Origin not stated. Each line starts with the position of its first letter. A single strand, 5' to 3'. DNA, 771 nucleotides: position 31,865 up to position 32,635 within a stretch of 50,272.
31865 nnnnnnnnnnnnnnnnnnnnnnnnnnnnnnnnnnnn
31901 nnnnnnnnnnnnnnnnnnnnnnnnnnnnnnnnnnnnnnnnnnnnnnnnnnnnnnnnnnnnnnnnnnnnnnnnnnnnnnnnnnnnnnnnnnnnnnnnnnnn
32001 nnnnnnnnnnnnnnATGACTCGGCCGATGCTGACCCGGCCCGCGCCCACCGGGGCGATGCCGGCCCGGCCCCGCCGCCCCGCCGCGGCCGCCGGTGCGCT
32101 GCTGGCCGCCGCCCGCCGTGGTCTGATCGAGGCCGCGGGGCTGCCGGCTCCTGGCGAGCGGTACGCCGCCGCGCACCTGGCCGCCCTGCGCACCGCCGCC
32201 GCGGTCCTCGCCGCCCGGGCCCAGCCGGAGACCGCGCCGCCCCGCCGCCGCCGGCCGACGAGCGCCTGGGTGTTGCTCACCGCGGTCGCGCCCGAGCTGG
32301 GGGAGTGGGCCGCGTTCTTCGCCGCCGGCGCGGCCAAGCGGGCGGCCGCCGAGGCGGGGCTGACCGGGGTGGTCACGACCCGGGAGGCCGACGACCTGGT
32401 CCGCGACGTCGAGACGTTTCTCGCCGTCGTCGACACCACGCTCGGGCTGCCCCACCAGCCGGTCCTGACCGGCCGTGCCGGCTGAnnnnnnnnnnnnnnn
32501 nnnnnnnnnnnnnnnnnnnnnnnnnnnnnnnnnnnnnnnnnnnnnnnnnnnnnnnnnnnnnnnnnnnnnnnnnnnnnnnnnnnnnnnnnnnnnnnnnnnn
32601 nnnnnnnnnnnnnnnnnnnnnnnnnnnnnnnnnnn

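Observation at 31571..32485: DUF6504/HEPN gene pair with an Rx4H motif: a toxin-antitoxin-like module wired to the SOS response?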

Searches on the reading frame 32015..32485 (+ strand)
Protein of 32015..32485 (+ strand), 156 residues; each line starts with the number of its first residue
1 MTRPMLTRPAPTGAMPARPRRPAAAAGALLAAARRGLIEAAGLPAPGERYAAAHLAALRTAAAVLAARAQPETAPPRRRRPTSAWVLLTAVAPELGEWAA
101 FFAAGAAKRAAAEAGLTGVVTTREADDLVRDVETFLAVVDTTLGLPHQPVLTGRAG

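Call 5: search_protein_families(library=pfam, proteins=[window:32015-32485:+], max_evalue=0.1)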
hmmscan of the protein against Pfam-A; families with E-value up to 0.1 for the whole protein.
window:32015-32485:+ (156 aa): 1 family
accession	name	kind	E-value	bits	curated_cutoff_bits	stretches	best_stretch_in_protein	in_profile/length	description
PF18726.6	HEPN_SAV_6107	-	3.2e-37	127.4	27.2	1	40-139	1-97/98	SAV_6107-like HEPN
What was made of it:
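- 32015..32485 (+): HEPN_SAV_6107 family protein, 156 aa. Pfam 127 bits (call 5).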

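Call 6: search_protein_families(library=ncbifam, proteins=[window:32015-32485:+], max_evalue=0.1)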
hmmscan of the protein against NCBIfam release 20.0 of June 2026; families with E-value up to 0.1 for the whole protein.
window:32015-32485:+ (156 aa): 0 families

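Call 10: find_homologous_proteins(query=window:32015-32485:+, max_evalue=0.001)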
Query window:32015-32485:+ (156 aa): 6008 proteins with E <= 0.001 among 8000 candidates; the best 120 are listed.
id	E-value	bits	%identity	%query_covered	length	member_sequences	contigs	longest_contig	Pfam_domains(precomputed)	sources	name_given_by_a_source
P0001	4.7e-86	304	100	100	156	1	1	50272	PF18726.7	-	-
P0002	2.2e-51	192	71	98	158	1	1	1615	PF18726.7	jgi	jgi:SAV_6107-like HEPN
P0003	4.1e-50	188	76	86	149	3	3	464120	PF18726.7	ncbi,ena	-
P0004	8.6e-50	187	76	79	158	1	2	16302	PF18726.7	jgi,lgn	-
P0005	6.4e-49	184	75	85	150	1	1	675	PF18726.7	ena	-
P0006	9.3e-49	183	74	90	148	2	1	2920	PF18726.7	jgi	-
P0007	1.2e-48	183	78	73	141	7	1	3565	PF18726.7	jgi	jgi:hypothetical protein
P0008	1.4e-48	183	80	79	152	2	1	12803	PF18726.7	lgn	-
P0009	1.9e-48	182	75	88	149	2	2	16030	PF18726.7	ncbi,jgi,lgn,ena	-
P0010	2.5e-48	182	73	85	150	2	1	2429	PF18726.7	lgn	-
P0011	5.2e-48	181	73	85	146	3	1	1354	PF18726.7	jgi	jgi:hypothetical protein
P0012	6.6e-48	181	74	94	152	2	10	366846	PF18726.7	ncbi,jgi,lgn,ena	jgi:hypothetical protein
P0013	7.2e-48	180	74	90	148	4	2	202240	PF18726.7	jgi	jgi:hypothetical protein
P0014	7.9e-48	180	68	98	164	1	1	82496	PF18726.7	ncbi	ncbi:MAG: SAV_6107 family HEPN domain-containing protein [Frankiaceae bacterium]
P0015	8.6e-48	180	71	77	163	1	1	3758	PF18726.7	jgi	jgi:SAV_6107-like HEPN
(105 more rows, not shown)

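Call 12: find_related_loci(query=window:32015-32485:+, collection=genome_contigs, flank=6000)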
Query window:32015-32485:+ (156 aa) in genome_contigs; peptide patterns used: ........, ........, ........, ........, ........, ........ (x = any residue, [..] = any of these).
599 stretches matched a pattern (row limit reached: there are more); 179 encode a relative of the query (tblastn E <= 1e-3); the best 80 are kept; 80 distinct loci.
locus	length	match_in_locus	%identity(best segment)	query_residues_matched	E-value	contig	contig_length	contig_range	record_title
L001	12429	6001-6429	71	16-156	6e-39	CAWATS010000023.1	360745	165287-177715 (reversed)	MAG: uncultured Actinomycetota bacterium isolate MFD02360.bin.2.33 genome assembly, contig: contig_6095, whole genome sh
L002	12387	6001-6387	74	29-156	4e-36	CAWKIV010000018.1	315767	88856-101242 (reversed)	MAG: uncultured Actinomycetota bacterium isolate MFD02840.bin.1.327 genome assembly, contig: contig_68339, whole genome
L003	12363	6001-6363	70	29-151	6e-36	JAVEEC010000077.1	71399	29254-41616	MAG: Frankiaceae bacterium isolate BP_191 scaffold_406474, whole genome shotgun sequence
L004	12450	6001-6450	57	1-146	2e-35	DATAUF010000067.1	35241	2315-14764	MAG TPA_asm: Mycobacteriales bacterium isolate SMAG_U5565 k141_2451289, whole genome shotgun sequence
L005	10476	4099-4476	69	22-151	2e-35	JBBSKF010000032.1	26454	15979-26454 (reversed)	MAG: Mycobacteriales bacterium isolate LS4_metabat2.255 LS4_metabat2.255_K_941841_L_26454_cov_110.5598, whole genome sho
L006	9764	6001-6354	75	28-145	5e-35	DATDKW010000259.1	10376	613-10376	MAG TPA_asm: Mycobacteriales bacterium isolate SMAG_U368 k141_285155, whole genome shotgun sequence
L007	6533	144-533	73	21-151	8e-35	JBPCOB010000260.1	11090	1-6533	MAG: Mycobacteriales bacterium isolate TH_ant_mag_145 S1Ck127_5596824_flag_1_multi_26.8150_len_11090, whole genome shotg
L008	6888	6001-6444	53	7-151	3e-34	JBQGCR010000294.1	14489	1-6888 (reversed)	MAG: Kineosporiaceae bacterium isolate FBaRs1_51 FBaRs1_contig294, whole genome shotgun sequence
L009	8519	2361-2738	71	29-154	1e-33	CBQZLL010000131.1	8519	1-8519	MAG TPA_asm: uncultured Frankiaceae bacterium isolate SRR11839388_metabat2_26 genome assembly, contig: ERZ27397410.14422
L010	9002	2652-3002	73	24-143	3e-33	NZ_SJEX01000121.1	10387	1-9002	Modestobacter excelsi strain 1G6 sequence_121, whole genome shotgun sequence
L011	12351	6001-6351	73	24-143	3e-33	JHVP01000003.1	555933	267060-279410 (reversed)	Geodermatophilaceae bacterium URHA0031 N543DRAFT_scaffold00003.3_C, whole genome shotgun sequence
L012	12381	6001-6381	64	18-146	6e-33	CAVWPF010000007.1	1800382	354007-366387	MAG: uncultured Actinomycetota bacterium isolate MFD01275.bin.1.285 genome assembly, contig: contig_6974, whole genome s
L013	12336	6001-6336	59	28-143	2e-32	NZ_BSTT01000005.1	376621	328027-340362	Actinomycetospora sp. NBRC 106378 sequence05, whole genome shotgun sequence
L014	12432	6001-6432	61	1-145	6e-32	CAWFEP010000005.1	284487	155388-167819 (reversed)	MAG: uncultured Actinomycetota bacterium isolate MFD04434.bin.2.51 genome assembly, contig: contig_40844, whole genome s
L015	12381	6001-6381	69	29-156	8e-32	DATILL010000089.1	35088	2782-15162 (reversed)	MAG TPA_asm: Mycobacteriales bacterium isolate SMAG_U15743 k141_800885, whole genome shotgun sequence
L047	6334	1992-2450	57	3-145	4e-26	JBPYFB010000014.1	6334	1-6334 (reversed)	MAG: Rugosimonospora sp. isolate Bin.001.fastaField_pasture_P3 k127_1111866, whole genome shotgun sequence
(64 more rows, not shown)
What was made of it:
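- HEPN identity is 50-75% across several actinobacterial families (calls 10, 12). Sequence conservation is high (calls 10, 12).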

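Call 16: search_protein_representatives(protein=window:32015-32485:+)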
Query: 156 residues. Proteins with E-value up to 0.001 (for the whole library): 955; up to 1e-10: 627; up to 1e-30: 51. The best 150 are listed.
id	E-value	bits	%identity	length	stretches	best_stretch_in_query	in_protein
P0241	4.6e-44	166.4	74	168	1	25-152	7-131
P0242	3.3e-42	160.4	70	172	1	13-154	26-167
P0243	2.9e-41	157.4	67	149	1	12-152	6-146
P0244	2.2e-40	154.5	68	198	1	18-151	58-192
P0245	2.3e-39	151.2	71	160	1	10-145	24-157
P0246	5.4e-39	150.0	73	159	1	33-151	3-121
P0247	4.4e-38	147.0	64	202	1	17-148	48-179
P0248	4.9e-38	146.9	65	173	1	8-152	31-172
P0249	7.6e-38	146.3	64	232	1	16-156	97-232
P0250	7.6e-38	146.3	66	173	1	8-152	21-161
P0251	2.5e-37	144.6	64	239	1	11-152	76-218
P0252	1.7e-36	141.9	68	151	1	7-148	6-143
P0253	2.5e-36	141.3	64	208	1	2-152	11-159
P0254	2.8e-36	141.2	68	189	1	14-154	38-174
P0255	3.2e-36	141.0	59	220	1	3-154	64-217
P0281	6.2e-32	127.1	53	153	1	14-150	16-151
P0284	2.0e-31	125.4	51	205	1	5-153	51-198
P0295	3.0e-30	121.6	53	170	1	2-147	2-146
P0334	3.7e-27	111.6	52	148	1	4-142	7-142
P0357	7.0e-26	107.5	52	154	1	19-146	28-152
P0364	1.5e-25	106.4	49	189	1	8-151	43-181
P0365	1.6e-25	106.3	52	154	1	4-147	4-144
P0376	1.9e-24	102.8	50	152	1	19-145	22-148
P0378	2.0e-24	102.8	51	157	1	18-146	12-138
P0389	7.9e-24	100.8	51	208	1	19-154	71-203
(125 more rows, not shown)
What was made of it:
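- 32015..32485 (+): The family has 955 clusters at 50% identity (call 16).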

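Call 23: search_solved_structures(query=A1, max_evalue=10, show_alignments=2)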
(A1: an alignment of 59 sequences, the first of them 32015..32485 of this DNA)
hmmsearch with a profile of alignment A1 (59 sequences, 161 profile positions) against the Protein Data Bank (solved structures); distinct sequences matched with E-value up to 10: 0.

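Call 29: predict_structure(alignment_id=A1)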
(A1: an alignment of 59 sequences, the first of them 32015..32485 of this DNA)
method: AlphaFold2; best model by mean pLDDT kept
length: 156 residues; sequences in the alignment: 59
mean_pLDDT: 87.6   pTM: 0.78
mean pLDDT of the five models: 87.6, 87.6, 87.0, 86.2, 85.5
residues with pLDDT >= 90: 107; 70-90: 23; 50-70: 23; < 50: 3
segments of 3 or more residues with pLDDT < 50: none
pLDDT, mean of each block of 10 residues (from residue 1): 72 60 89 98 98 98 90 62 88 95 96 96 98 98 92 61
secondary structure, 60 per line:
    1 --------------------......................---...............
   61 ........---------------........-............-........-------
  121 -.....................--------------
elements in order: H21-42 H46-68 H84-91 H93-104 H106-113 H122-142
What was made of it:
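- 32015..32485 (+): AF2 gives a four-helix bundle with pLDDT 87.6 (call 29).
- On HEPN superfamily (fold): AF2 (pLDDT 87.6) gives helices 21-42, 46-68, 84-113 (kinked) and 122-142, with a loop at 69-83 (call 29).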

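Call 34: fold_search(model_id=the predicted structure, library=pdb)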
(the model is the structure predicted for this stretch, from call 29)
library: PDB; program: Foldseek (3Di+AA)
matches with E <= 10: 275; with E <= 0.001: 0
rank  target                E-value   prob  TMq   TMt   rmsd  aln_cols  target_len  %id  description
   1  2hsb                  1.7e-01  1.00  0.51  0.61   4.6       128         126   16  Crystal structure of a hepn domain containing protein (af_0298) from archaeoglobus fulgidus at 1.95 A resolution (released 2006-08-15)
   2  8sjh_A                5.0e-01  0.82  0.37  0.50   8.0       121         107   18  Zn-Bound Structure of Computationally Designed Homotrimer TP1 (released 2023-07-05)
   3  8sjh_B                5.5e-01  0.77  0.39  0.51   9.9       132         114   15  Zn-Bound Structure of Computationally Designed Homotrimer TP1 (released 2023-07-05)
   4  8sji_B                5.8e-01  0.82  0.39  0.52   7.8       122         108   16  Apo Structure of Computationally Designed Homotrimer TP1 (released 2023-07-05)
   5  3o10_C                6.8e-01  0.96  0.50  0.57   6.0       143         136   12  Crystal structure of the HEPN domain from human sacsin (released 2011-03-30)
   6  3frs                  7.8e-01  0.12  0.18  0.16  16.0       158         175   17  Structure of human IST1(NTD) (residues 1-189)(p43212) (released 2009-06-30)
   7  3frr                  8.7e-01  0.13  0.19  0.17  15.1       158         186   16  Structure of human IST1(NTD) - (residues 1-189)(P21) (released 2009-06-30)
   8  8del_A                1.2e+00  0.47  0.34  0.46   8.1       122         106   14  Trimeric Heme-Free Cytochrome Variant ApoCyt-TriCyt3 (released 2022-07-06)
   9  7ae6_A                1.3e+00  0.30  0.33  0.35   8.3       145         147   12  Crystal structure of di-AMPylated HEPN(R102A) toxin (released 2020-12-30)
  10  1wol                  1.4e+00  0.84  0.48  0.59   4.8       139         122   16  Crystal Structure of ST0689, an archaeal HEPN homologue (released 2005-11-22)
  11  8sjf                  1.4e+00  0.60  0.39  0.52   7.9       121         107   14  Apo Structure of Computationally Designed Homotrimer Tet4 (released 2023-07-05)
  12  1ufb_A                1.4e+00  0.75  0.47  0.55   5.8       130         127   25  Crystal structure of TT1696 from Thermus thermophilus HB8 (released 2003-11-28)
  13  8xeh_D                1.4e+00  0.63  0.43  0.50   5.3       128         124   10  Crystal structure of HEPN-MNT complex (released 2024-12-18)
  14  3u8p_A                1.6e+00  0.35  0.33  0.18   8.3       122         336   15  Cytochrome b562 integral fusion with EGFP (released 2012-08-29)
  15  7ae8_B                1.6e+00  0.23  0.32  0.33   9.4       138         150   14  Crystal structure of HEPN(R102A) toxin (released 2020-12-30)
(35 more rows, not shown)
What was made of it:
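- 32015..32485 (+): The best PDB fold matches are HEPN proteins (call 34).
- On HEPN superfamily (fold): All have E > 0.1, and designed helical bundles score similarly (call 34).
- The fold is HEPN-like (call 34).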

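Call 37: search_protein_families(library=pfam, proteins=[window:32015-32485:+], max_evalue=10)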
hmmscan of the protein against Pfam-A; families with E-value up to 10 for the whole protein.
window:32015-32485:+ (156 aa): 1 family
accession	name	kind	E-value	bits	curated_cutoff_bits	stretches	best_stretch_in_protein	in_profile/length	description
PF18726.6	HEPN_SAV_6107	-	3.2e-37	127.4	27.2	1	40-139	1-97/98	SAV_6107-like HEPN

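Call 38: search_protein_families(library=padloc, proteins=[window:32015-32485:+], max_evalue=1)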
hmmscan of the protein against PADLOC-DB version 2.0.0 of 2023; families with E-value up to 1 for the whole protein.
window:32015-32485:+ (156 aa): 1 family
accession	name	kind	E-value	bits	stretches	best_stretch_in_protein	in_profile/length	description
PDLC04374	PDC-M05B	-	0.0013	16.9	1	48-147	45-142/146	-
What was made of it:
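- There is a weak match to a candidate defence protein, PADLOC PDC-M05B, at E 1.3e-3 (call 38).
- Tried and rejected: PADLOC gave only a weak PDC-M05B hit (call 38).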

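Call 40: find_encoding_contigs(protein=window:32015-32485:+, flank=10000, max_places=3)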
Protein window:32015-32485:+ (156 aa): no gene with exactly this product is on record in the collection.
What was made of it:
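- Tried and rejected: An exact look-up of the window's HEPN protein found no record (call 40).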

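Call 43: find_encoding_contigs(protein=P0012, flank=10000, max_places=3)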
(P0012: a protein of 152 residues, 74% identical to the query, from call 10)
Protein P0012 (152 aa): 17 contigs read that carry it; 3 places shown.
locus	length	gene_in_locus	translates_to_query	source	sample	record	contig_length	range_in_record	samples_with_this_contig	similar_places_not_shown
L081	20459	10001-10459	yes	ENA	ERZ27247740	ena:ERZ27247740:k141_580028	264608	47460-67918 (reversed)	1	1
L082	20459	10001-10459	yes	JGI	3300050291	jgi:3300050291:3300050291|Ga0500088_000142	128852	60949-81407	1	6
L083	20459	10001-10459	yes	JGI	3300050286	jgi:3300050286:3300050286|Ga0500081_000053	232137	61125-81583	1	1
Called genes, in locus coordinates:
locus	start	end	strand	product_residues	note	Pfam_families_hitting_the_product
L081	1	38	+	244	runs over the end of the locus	PF01066:CDP-OH_P_transf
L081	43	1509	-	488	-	PF00070:Pyr_redox (faint), PF00890:FAD_binding_2 (faint), PF01266:DAO (weak), PF01593:Amino_oxidase, PF07992:Pyr_redox_2 (faint), PF13450:NAD_binding_8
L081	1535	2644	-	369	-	PF13506:Glyco_transf_21, PF00535:Glycos_transf_2, PF13641:Glyco_tranf_2_3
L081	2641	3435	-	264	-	PF04240:Caroten_synth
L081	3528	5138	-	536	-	PF00070:Pyr_redox (faint), PF01266:DAO (faint), PF01593:Amino_oxidase (weak), PF01946:Thi4 (faint), PF12831:FAD_oxidored (weak), PF13450:NAD_binding_8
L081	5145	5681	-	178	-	PF00583:Acetyltransf_1, PF13508:Acetyltransf_7, PF08445:FR47 (weak), PF13673:Acetyltransf_10 (weak)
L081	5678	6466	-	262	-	-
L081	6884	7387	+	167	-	PF01734:Patatin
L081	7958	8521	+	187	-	PF02834:LigT_PEase (faint), PF13563:2_5_RNA_ligase2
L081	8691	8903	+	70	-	PF01810:LysE (weak)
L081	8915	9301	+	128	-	PF01810:LysE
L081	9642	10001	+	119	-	PF20114:DUF6504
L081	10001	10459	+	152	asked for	PF18726:HEPN_SAV_6107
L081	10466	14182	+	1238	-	PF02811:PHP, PF07733:DNA_pol3_alpha, PF17657:DNA_pol3_finger, PF14579:HHH_6, PF01336:tRNA_anti-codon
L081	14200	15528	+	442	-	PF00817:IMS, PF11799:IMS_C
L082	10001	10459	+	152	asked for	PF18726:HEPN_SAV_6107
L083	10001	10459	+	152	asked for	PF18726:HEPN_SAV_6107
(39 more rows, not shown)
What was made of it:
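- On Type II toxin-antitoxin module: The flanking genes are the same in related contigs (call 43).
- The neighbourhood is syntenic (call 43). The gene sits at a syntenic, single-copy chromosomal position (call 43).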

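Call 46: search_dna_similar(query=window:32015-32485:+, collection=plasmids, mode=protein, max_evalue=0.001, max_rows=40)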
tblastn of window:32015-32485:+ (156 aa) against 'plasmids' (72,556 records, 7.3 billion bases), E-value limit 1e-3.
No match.
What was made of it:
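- On Type II toxin-antitoxin module: No tblastn hit in 72,556 plasmids (call 46).
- No hit in 72,556 plasmids (call 46). There are no plasmid copies (call 46).
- Tried and rejected: The plasmid search with HEPN found no match (call 46).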

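Call 50: search_protein_families(library=pfam, proteins=[L047:2504-3325:+], max_evalue=0.01)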
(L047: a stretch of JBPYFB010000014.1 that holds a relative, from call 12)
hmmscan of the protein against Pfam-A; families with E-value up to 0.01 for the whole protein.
L047:2504-3325:+ (273 aa): 0 families

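Call 81: list_cluster_members(proteins=[P0364, P0376, P0284, P0378, P0389, P0334, P0357, P0365, P0281, P0295])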
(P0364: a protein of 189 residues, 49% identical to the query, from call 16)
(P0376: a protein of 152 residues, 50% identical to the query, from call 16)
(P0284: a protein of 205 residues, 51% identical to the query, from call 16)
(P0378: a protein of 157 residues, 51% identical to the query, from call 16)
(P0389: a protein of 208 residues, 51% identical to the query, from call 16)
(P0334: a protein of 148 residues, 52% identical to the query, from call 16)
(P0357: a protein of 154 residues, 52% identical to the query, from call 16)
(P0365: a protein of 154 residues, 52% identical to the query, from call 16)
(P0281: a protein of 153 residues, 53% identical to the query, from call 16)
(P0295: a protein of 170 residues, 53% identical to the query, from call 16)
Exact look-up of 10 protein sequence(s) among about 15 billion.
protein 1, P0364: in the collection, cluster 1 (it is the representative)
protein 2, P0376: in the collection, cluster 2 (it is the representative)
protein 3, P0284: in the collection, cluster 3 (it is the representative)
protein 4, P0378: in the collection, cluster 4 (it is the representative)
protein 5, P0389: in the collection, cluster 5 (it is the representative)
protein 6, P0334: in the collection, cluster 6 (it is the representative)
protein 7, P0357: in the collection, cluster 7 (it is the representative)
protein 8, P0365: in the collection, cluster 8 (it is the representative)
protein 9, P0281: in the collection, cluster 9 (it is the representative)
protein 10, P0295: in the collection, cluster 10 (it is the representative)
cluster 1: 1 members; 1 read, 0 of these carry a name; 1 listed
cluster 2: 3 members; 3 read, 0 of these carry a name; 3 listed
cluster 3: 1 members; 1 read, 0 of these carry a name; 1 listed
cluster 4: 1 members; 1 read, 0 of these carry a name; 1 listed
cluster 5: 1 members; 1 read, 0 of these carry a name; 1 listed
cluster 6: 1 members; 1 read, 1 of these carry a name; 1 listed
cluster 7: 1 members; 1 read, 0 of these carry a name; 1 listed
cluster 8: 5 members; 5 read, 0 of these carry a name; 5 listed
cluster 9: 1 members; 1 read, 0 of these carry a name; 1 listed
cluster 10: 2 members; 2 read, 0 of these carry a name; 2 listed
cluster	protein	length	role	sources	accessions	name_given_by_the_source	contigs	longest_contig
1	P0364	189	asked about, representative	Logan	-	-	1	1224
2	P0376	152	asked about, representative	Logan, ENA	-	-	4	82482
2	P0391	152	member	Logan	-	-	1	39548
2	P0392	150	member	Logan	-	-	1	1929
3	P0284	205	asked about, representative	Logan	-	-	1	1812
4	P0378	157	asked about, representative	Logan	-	-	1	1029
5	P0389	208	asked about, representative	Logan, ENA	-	-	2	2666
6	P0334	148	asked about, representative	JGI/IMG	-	hypothetical protein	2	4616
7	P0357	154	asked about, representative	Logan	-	-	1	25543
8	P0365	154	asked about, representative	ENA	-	-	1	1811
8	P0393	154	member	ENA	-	-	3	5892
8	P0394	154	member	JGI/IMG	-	-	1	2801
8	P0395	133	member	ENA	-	-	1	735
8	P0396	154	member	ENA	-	-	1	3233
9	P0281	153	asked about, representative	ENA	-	-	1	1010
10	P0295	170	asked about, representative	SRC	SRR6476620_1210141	-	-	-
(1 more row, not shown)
